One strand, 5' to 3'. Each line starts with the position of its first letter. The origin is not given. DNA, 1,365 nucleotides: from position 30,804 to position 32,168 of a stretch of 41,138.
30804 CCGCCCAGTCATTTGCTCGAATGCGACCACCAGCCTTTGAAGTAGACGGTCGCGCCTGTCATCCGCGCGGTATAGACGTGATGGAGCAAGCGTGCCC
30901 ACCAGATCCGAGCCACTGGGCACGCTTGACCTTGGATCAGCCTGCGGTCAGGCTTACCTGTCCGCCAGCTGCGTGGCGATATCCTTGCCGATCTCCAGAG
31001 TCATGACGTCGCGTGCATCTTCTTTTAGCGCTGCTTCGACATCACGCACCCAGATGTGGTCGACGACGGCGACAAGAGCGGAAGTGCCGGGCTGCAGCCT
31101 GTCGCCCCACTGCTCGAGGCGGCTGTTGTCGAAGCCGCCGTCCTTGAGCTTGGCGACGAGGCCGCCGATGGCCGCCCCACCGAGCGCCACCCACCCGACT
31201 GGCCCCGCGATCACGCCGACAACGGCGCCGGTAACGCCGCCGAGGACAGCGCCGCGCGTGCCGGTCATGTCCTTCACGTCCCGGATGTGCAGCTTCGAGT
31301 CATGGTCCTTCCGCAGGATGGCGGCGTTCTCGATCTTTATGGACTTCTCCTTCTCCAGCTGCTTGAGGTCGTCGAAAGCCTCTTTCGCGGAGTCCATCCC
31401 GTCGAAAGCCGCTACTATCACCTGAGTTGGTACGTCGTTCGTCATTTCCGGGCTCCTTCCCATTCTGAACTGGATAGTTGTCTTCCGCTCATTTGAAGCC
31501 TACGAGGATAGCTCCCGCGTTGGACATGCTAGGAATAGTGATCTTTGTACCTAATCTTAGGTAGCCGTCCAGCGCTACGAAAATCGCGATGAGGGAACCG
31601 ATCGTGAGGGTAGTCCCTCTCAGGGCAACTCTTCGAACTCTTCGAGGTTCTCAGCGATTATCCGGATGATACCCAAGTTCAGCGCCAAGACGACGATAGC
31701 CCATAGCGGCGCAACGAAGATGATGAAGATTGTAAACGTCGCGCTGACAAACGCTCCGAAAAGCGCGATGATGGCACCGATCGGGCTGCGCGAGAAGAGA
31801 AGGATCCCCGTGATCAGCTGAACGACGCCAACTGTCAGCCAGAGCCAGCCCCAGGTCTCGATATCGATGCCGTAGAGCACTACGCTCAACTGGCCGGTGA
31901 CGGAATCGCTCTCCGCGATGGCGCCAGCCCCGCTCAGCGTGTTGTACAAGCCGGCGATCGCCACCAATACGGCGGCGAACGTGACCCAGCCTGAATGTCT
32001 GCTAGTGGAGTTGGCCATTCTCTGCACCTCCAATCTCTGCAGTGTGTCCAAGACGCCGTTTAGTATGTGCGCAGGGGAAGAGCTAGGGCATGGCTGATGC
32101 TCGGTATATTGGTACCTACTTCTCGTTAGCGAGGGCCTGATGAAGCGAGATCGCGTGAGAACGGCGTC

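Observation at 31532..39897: Six copies of a 32-nt promoter-like module (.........-N17-TAGYCT, then GCCATG) in front of small stress/membrane-protein genes: a candidate dedicated regulon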

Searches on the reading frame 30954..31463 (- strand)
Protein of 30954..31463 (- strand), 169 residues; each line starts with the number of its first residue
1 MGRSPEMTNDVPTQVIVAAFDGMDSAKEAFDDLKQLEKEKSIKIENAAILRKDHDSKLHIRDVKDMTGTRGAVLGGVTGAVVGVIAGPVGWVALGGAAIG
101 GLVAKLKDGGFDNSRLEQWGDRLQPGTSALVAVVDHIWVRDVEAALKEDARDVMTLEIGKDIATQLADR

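Call 8: search_protein_families(library=pfam, proteins=[window:30954-31463:-], max_evalue=0.01)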
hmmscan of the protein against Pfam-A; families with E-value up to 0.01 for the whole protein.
window:30954-31463:- (169 aa): 1 family
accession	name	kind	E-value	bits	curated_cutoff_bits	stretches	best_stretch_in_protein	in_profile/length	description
PF06897.17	DUF1269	-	1.4e-13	51.4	26.9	1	72-167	1-96/100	Protein of unknown function (DUF1269)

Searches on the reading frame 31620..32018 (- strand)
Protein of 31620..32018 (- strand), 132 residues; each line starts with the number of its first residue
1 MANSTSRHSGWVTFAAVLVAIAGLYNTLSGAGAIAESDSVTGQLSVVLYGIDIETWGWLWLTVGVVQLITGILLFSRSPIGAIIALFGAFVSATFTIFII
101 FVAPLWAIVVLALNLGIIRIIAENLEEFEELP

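Call 8: search_protein_families(library=pfam, proteins=[window:31620-32018:-], max_evalue=0.01)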
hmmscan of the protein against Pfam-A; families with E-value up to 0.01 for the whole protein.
window:31620-32018:- (132 aa): 1 family
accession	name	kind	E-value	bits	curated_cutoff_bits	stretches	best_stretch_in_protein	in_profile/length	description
PF23636.1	DUF7144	-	2.5e-19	70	27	1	11-122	1-111/115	Domain of unknown function (DUF7144)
